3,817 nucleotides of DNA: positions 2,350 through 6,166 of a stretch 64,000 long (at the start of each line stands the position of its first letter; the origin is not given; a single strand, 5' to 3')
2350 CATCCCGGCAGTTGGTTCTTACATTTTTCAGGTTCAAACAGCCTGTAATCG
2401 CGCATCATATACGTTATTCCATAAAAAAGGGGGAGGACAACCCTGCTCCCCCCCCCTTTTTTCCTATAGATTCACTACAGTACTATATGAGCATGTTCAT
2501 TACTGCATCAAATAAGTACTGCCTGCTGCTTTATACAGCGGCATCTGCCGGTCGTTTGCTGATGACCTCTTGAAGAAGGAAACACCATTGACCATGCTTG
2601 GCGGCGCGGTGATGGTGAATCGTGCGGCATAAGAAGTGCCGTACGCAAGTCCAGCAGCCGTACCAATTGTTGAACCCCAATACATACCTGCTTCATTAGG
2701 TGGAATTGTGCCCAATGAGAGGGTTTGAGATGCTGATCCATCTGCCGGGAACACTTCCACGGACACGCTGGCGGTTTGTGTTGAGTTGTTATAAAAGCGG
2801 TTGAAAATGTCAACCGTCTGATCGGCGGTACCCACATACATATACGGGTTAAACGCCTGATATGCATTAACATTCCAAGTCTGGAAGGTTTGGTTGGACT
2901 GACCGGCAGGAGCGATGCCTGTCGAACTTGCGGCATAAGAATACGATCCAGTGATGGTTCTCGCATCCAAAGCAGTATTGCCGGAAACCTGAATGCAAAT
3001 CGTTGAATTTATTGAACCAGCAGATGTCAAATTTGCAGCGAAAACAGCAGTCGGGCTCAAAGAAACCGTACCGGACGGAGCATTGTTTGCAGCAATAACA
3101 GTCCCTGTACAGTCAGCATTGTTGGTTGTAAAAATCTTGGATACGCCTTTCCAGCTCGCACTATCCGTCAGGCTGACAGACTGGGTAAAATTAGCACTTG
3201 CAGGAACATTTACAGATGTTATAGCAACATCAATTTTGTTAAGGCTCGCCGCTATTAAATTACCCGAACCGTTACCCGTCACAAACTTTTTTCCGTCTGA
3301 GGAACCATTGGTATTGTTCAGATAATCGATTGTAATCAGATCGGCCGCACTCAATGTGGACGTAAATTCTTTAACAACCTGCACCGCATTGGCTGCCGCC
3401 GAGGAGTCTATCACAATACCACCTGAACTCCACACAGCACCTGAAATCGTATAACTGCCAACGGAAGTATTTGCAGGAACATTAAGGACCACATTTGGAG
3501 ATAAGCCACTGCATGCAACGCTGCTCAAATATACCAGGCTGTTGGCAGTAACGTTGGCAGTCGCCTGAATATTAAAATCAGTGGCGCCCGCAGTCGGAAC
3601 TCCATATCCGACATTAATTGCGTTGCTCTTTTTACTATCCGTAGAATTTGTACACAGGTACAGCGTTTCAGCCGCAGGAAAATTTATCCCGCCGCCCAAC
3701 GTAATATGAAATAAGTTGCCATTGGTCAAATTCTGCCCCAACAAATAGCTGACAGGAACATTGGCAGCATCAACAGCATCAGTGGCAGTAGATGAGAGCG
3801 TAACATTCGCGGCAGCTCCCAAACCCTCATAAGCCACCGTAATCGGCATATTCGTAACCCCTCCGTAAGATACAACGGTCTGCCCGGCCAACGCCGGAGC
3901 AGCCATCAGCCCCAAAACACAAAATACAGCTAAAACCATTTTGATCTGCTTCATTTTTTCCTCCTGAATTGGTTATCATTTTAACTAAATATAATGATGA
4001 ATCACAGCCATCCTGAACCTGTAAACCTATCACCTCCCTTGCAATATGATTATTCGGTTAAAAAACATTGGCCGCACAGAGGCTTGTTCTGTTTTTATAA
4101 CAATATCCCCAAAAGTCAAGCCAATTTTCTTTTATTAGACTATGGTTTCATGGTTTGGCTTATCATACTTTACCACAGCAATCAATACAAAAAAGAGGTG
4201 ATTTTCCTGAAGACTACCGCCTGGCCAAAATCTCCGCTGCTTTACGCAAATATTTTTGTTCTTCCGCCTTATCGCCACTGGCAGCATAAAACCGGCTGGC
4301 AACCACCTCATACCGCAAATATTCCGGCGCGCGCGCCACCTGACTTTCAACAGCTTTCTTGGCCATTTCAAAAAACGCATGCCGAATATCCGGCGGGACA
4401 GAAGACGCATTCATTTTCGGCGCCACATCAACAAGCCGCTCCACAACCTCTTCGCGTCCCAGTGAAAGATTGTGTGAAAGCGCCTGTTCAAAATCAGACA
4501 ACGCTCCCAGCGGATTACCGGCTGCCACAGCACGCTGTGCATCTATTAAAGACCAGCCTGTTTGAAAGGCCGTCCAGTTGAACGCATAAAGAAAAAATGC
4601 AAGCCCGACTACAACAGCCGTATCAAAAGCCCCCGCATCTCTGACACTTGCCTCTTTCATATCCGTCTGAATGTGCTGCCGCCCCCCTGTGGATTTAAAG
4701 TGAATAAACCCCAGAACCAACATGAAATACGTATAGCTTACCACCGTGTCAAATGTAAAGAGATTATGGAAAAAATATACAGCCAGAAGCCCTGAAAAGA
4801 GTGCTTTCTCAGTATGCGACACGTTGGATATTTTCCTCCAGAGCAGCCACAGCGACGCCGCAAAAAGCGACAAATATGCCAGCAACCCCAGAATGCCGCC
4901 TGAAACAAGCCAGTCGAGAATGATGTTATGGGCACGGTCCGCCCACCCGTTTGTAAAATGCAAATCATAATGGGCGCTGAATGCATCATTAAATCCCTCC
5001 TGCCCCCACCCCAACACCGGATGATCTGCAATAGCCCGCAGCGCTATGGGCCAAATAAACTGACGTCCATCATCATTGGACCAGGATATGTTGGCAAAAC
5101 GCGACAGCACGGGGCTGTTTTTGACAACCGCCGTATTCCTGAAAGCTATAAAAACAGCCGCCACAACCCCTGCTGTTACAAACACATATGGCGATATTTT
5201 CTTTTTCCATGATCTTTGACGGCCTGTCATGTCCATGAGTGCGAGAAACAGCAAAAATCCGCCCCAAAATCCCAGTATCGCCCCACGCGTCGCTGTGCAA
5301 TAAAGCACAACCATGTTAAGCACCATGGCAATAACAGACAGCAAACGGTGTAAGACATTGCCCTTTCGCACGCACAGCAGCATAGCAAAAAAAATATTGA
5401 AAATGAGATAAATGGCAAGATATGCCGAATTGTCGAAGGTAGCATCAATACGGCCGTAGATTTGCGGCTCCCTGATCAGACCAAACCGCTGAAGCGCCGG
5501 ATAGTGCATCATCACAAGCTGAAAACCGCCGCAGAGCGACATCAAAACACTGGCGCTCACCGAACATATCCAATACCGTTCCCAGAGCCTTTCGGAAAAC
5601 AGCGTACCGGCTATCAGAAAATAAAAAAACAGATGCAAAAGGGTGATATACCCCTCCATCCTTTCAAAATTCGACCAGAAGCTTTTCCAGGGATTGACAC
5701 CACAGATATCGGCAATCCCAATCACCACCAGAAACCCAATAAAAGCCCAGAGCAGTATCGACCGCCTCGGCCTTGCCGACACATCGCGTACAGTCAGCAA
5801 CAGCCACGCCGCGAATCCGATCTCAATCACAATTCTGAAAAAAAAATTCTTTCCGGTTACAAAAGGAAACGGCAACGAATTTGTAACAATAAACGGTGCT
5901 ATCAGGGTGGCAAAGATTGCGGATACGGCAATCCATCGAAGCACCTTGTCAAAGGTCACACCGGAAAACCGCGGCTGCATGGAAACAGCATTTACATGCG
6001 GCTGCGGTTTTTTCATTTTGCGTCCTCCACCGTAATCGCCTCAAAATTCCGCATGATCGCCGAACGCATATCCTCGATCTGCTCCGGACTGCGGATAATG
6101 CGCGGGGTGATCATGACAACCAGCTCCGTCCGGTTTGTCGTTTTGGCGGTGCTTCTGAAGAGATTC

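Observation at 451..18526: T2SS/T4P-like secretion operon that carries its own glycosylation genes and a sequon-rich secreted protein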

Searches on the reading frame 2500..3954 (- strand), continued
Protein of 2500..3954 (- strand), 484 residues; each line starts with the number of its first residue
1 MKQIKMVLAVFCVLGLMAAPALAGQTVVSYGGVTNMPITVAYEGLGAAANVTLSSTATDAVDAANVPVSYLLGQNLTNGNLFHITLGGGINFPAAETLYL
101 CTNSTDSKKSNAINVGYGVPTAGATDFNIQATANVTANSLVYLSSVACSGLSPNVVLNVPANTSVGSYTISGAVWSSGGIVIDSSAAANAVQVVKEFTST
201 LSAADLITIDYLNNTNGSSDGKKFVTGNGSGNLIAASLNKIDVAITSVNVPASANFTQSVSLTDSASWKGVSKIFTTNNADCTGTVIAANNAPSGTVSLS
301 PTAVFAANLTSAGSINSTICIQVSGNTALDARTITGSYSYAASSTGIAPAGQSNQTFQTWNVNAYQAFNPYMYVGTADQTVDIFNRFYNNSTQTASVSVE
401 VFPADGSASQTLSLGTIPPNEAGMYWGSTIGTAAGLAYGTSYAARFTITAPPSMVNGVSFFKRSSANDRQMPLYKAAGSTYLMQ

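Call 91: search_protein_families(library=pfam, alignment_id=A5, max_evalue=0.1)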
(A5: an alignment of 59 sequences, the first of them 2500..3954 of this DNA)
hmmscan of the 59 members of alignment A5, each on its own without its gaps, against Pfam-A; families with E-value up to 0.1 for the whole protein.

A. member 1, window:2500-3954:- (484 aa): 0 families

B. families by the number of members that match (of 59 scanned): 13 families
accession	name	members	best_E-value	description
PF19526.4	Slr4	6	3.8e-16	S-layer protein Slr4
PF15868.10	MBF2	1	0.0038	Transcription activator MBF2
PF20130.4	DUF6520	1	0.0046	Family of unknown function (DUF6520)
PF01472.26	PUA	1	0.0089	PUA domain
PF06715.18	Gp5_C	1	0.018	Gp5 C-terminal repeat (3 copies)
PF01856.23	HP_OMP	1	0.019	Helicobacter outer membrane protein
PF06121.19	DUF959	1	0.021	Domain of Unknown Function (DUF959)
PF13860.13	FlgD_ig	1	0.025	FlgD Ig-like domain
PF23456.1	CSDE1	1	0.027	Cold shock domain-containing protein E1 CSD domain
PF23919.1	DUF7258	1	0.043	Domain of unknown function (DUF7258)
PF18300.7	DUF5604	1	0.05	Domain of unknown function (DUF5604)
PF02933.23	CDC48_2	1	0.053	Cell division protein 48 (CDC48), domain 2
PF06692.16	MNSV_P7B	1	0.07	Melon necrotic spot virus P7B protein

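Call 95: find_encoding_contigs(protein=P0260, flank=10000, max_places=3)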
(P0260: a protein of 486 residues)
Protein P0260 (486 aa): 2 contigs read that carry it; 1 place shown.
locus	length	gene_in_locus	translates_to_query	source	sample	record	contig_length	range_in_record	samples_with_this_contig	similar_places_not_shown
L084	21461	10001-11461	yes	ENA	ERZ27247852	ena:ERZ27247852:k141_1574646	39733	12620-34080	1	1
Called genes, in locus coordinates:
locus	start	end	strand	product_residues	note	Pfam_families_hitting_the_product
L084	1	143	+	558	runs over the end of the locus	PF05157:MshEN, PF00437:T2SSE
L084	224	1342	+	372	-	PF00482:T2SSF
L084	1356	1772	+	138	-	PF07963:N_methyl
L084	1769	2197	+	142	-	-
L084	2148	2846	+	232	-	PF07963:N_methyl (weak)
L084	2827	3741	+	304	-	PF21687:T2SSK_1st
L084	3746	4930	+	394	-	-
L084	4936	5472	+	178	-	-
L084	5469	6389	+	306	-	-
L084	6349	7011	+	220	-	PF01464:SLT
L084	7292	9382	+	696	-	PF03958:Secretin_N, PF00263:Secretin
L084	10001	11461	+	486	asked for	-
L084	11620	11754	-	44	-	-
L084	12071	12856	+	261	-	PF01061:ABC2_membrane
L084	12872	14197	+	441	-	PF00005:ABC_tran, PF14524:Wzt_C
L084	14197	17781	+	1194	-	PF04230:PS_pyruv_trans, PF01075:Glyco_transf_9, PF00535:Glycos_transf_2, PF13641:Glyco_tranf_2_3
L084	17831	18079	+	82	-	-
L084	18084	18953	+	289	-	PF00535:Glycos_transf_2, PF10111:Glyco_tranf_2_2, PF13641:Glyco_tranf_2_3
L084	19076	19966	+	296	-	PF00535:Glycos_transf_2 (weak)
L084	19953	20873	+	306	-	PF13641:Glyco_tranf_2_3, PF00535:Glycos_transf_2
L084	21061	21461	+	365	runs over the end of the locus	PF00535:Glycos_transf_2, PF10111:Glyco_tranf_2_2 (weak), PF13641:Glyco_tranf_2_3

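Call 96: find_encoding_contigs(protein=P0190, flank=10000, max_places=2)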
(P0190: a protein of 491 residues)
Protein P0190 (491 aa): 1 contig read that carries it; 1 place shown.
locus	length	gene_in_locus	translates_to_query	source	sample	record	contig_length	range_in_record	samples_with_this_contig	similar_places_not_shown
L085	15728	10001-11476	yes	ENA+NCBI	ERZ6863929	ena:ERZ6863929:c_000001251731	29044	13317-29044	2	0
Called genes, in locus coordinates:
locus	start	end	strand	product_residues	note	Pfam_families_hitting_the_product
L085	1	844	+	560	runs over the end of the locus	PF05157:MshEN, PF00437:T2SSE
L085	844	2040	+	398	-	PF28597:T2SSF_N, PF00482:T2SSF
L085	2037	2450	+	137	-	PF07963:N_methyl (weak)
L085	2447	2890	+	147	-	-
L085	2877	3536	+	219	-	PF07963:N_methyl (weak)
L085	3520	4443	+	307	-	PF21687:T2SSK_1st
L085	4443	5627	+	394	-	-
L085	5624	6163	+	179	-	PF04350:PilO (weak)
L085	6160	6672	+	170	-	-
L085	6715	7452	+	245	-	-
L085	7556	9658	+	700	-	PF03958:Secretin_N, PF00263:Secretin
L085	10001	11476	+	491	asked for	-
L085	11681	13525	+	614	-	-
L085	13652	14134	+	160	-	-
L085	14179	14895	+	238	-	PF01797:Y1_Tnp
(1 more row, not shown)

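Call 97: find_encoding_contigs(protein=P0187, flank=10000, max_places=2)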
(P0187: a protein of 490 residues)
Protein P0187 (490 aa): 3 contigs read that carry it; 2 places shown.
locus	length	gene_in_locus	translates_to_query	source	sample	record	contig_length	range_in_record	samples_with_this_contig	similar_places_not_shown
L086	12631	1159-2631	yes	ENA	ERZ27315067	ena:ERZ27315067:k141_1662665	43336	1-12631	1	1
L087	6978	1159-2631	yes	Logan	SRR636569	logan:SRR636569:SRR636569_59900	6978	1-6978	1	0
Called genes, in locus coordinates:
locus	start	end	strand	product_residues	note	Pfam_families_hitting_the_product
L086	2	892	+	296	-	?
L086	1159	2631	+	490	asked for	-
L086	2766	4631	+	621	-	-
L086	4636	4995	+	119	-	PF10639:TMEM234 (weak)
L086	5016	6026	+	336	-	PF01408:GFO_IDH_MocA, PF02894:GFO_IDH_MocA_C, PF22725:GFO_IDH_MocA_C3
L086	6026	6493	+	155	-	PF25084:LbH_EIF2B (faint), PF00132:Hexapep (weak), PF25087:GMPPB_C (faint), PF00132:Hexapep, PF14602:Hexapep_2 (weak)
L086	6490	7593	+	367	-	PF01041:DegT_DnrJ_EryC1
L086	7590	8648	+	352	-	PF21360:PylC-like_N, PF02655:ATP-grasp_3 (weak), PF15632:ATPgrasp_Ter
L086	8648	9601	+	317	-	PF01073:3Beta_HSD, PF01370:Epimerase, PF04321:RmlD_sub_bind, PF07993:NAD_binding_4 (faint), PF16363:GDP_Man_Dehyd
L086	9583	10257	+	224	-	PF00149:Metallophos, PF12850:Metallophos_2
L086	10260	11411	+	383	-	PF13489:Methyltransf_23, PF08003:Methyltransf_9 (weak), PF08241:Methyltransf_11, PF08242:Methyltransf_12, PF13649:Methyltransf_25, PF13847:Methyltransf_31 (faint), PF08484:Methyltransf_14 (faint)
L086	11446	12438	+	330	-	PF00535:Glycos_transf_2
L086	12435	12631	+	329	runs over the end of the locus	PF00106:adh_short (weak), PF01073:3Beta_HSD, PF01370:Epimerase, PF02719:Polysacc_synt_2, PF04321:RmlD_sub_bind, PF05368:NmrA (weak), PF13460:NAD_binding_10, PF16363:GDP_Man_Dehyd, +1 more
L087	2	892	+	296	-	?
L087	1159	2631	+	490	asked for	-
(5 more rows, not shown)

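Call 98: find_encoding_contigs(protein=P0302, flank=10000, max_places=2)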
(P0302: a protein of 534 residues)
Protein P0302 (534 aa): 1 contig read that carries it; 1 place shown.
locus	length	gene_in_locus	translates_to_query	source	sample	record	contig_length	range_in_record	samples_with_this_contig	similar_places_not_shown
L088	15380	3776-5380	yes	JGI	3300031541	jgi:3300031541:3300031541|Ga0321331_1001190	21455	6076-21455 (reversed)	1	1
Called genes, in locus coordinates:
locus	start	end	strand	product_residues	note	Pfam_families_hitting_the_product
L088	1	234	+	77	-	?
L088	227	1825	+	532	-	PF03958:Secretin_N (faint), PF00263:Secretin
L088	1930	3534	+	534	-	PF19526:Slr4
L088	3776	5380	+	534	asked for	PF19526:Slr4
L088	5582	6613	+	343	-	-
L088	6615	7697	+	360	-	PF04230:PS_pyruv_trans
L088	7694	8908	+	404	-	PF04932:Wzy_C (weak)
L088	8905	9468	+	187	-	-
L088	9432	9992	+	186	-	PF00534:Glycos_transf_1, PF13692:Glyco_trans_1_4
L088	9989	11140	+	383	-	PF02350:Epimerase_2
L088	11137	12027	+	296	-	PF00483:NTP_transferase, PF12804:NTP_transf_3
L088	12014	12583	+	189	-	PF00908:dTDP_sugar_isom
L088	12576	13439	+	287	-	PF01370:Epimerase, PF04321:RmlD_sub_bind, PF02719:Polysacc_synt_2 (weak), PF16363:GDP_Man_Dehyd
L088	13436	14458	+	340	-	PF01073:3Beta_HSD, PF01370:Epimerase, PF02719:Polysacc_synt_2, PF04321:RmlD_sub_bind, PF07993:NAD_binding_4, PF16363:GDP_Man_Dehyd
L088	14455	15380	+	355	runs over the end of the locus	PF09314:DUF1972, PF13439:Glyco_transf_4 (weak), PF00534:Glycos_transf_1 (weak)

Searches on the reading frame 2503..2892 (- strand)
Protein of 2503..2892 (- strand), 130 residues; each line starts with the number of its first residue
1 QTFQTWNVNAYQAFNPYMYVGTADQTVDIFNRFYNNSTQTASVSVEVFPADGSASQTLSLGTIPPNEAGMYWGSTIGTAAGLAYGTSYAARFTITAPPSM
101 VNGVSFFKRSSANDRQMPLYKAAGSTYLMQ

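Call 90: search_protein_families(library=pfam, proteins=[window:2503-2892:-], max_evalue=1)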
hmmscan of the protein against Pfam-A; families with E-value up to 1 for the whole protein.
seq(130 aa): 2 families
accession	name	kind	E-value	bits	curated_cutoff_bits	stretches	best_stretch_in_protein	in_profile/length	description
PF19526.4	Slr4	-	1.3e-06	28.3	25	1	5-103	260-358/370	S-layer protein Slr4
PF10247.14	Romo1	-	0.19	12.6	27.6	1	68-92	8-32/66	Reactive mitochondrial oxygen species modulator 1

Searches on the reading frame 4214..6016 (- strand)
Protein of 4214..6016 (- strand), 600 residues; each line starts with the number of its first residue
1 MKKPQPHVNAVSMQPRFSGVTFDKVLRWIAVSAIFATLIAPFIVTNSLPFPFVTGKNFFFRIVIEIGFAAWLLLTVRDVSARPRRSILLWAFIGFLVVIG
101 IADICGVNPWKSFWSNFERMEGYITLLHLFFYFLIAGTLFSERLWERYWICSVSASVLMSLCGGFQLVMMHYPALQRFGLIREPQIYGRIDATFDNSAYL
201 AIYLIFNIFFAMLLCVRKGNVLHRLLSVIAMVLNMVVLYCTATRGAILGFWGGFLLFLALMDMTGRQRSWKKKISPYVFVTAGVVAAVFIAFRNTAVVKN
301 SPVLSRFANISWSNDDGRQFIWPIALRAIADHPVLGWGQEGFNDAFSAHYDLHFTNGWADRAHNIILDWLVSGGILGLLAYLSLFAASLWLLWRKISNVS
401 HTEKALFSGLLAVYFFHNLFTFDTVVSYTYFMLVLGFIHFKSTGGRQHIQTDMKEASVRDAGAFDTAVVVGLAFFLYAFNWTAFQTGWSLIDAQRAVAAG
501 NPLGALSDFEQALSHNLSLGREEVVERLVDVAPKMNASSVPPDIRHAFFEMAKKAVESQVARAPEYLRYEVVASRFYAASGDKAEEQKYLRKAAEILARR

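Call 3: search_protein_families(library=pfam, proteins=[window:4214-6016:-], max_evalue=0.01)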
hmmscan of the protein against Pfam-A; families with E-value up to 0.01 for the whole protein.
window:4214-6016:- (600 aa): 1 family
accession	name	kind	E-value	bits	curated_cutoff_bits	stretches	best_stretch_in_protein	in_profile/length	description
PF04932.20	Wzy_C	-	4.6e-20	72.4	31.7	1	229-382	1-149/149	O-Antigen ligase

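Call 5: search_protein_families(library=ncbifam, proteins=[window:4214-6016:-], max_evalue=0.01)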
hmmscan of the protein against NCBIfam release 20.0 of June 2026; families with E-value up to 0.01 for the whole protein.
window:4214-6016:- (600 aa): 1 family
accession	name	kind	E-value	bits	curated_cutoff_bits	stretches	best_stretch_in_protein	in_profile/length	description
TIGR00947.1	2A73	equivalog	1.2e-16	60.7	366.4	1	60-404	41-377/425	IctB family putative bicarbonate transporter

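Call 27: search_solved_structures(query=window:4214-6016:-, max_evalue=1)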
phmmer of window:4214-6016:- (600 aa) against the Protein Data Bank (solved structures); distinct sequences matched with E-value up to 1: 1.
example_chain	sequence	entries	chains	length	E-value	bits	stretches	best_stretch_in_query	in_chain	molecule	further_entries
7qru_G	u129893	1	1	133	0.58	11.8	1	167-232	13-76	Na+/H+ antiporter subunit G1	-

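Call 81: search_solved_structures(query=A7, max_evalue=10)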
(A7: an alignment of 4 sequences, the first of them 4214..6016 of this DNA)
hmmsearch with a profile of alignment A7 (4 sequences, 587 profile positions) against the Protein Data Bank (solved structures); distinct sequences matched with E-value up to 10: 0.

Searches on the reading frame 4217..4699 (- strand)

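Call 90: search_protein_families(library=pfam, proteins=[window:4217-4699:-], max_evalue=1)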
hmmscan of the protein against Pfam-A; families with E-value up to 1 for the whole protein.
seq(161 aa): 1 family
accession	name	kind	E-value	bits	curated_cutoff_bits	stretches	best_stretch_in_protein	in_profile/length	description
PF13181.12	TPR_8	-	0.19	12.4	25.7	0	135-157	8-30/34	Tetratricopeptide repeat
